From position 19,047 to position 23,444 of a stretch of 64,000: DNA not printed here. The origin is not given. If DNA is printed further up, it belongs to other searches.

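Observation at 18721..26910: Sensor-regulator-adhesin cassette bracketed by two direct-repeat type I TA modules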

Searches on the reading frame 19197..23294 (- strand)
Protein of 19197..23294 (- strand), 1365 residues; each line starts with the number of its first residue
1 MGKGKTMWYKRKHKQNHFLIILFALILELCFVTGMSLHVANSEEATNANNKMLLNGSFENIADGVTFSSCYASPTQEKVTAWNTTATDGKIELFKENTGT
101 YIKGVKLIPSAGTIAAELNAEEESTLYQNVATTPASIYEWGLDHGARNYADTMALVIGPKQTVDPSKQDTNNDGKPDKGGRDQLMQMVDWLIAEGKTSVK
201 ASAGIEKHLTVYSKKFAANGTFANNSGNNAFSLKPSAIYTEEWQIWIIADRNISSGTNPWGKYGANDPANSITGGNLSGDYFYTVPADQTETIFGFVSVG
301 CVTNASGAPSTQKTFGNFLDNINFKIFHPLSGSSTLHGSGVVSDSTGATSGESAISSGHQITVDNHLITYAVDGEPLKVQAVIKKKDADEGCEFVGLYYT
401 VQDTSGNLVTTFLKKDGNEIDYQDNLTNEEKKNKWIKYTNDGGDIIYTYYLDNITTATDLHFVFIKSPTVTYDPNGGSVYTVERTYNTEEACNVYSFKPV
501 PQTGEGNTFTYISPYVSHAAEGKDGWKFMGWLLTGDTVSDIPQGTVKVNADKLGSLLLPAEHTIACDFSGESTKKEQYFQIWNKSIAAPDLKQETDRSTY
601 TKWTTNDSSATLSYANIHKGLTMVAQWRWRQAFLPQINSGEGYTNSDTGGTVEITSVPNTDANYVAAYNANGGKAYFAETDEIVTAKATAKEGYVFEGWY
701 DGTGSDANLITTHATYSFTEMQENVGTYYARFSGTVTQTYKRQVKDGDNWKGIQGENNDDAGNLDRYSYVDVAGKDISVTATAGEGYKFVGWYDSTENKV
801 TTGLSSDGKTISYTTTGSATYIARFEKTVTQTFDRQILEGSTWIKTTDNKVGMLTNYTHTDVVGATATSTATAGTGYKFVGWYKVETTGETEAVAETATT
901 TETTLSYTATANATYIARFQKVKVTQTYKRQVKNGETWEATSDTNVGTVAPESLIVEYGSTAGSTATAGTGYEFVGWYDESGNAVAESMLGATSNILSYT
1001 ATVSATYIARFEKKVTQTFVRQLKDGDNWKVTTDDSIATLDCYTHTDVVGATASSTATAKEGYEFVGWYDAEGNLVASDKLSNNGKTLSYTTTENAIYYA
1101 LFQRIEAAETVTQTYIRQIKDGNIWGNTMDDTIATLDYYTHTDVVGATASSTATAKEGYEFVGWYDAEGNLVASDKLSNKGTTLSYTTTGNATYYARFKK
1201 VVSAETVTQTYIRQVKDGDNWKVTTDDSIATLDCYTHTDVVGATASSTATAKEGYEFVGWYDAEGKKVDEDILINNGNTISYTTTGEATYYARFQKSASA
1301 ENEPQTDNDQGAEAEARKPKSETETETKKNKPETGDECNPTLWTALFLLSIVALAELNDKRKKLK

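Call 6: search_protein_families(library=pfam, proteins=[window:19197-23294:-], max_evalue=0.01)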
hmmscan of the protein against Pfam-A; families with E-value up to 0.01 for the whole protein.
window:19197-23294:- (1365 aa): 3 families
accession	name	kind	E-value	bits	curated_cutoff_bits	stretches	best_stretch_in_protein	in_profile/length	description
PF18998.6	Flg_new_2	-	2.7e-31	107.8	23.6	6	769-827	18-71/73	Divergent InlB B-repeat domain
PF09479.16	Flg_new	-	5.9e-21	74.8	27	4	943-987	6-50/65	Listeria-Bacteroides repeat domain (List_Bact_rpt)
PF21817.3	CapR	-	0.0023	18.5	24.2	0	782-800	10-28/67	CapR homology domain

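Call 50: search_protein_families(library=ncbifam, proteins=[window:19197-23294:-], max_evalue=0.01)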
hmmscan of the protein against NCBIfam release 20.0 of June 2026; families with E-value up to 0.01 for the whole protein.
window:19197-23294:- (1365 aa): 2 families
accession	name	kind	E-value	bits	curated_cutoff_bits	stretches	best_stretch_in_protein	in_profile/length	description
TIGR02543.1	List_Bact_rpt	repeat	1.2e-23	83.2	20.95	3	1156-1201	3-43/44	TIGR02543 family repeat protein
NF033188.1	internalin_H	exception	0.00022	20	1050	1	1150-1352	368-537/548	InlH/InlC2 family class 1 internalin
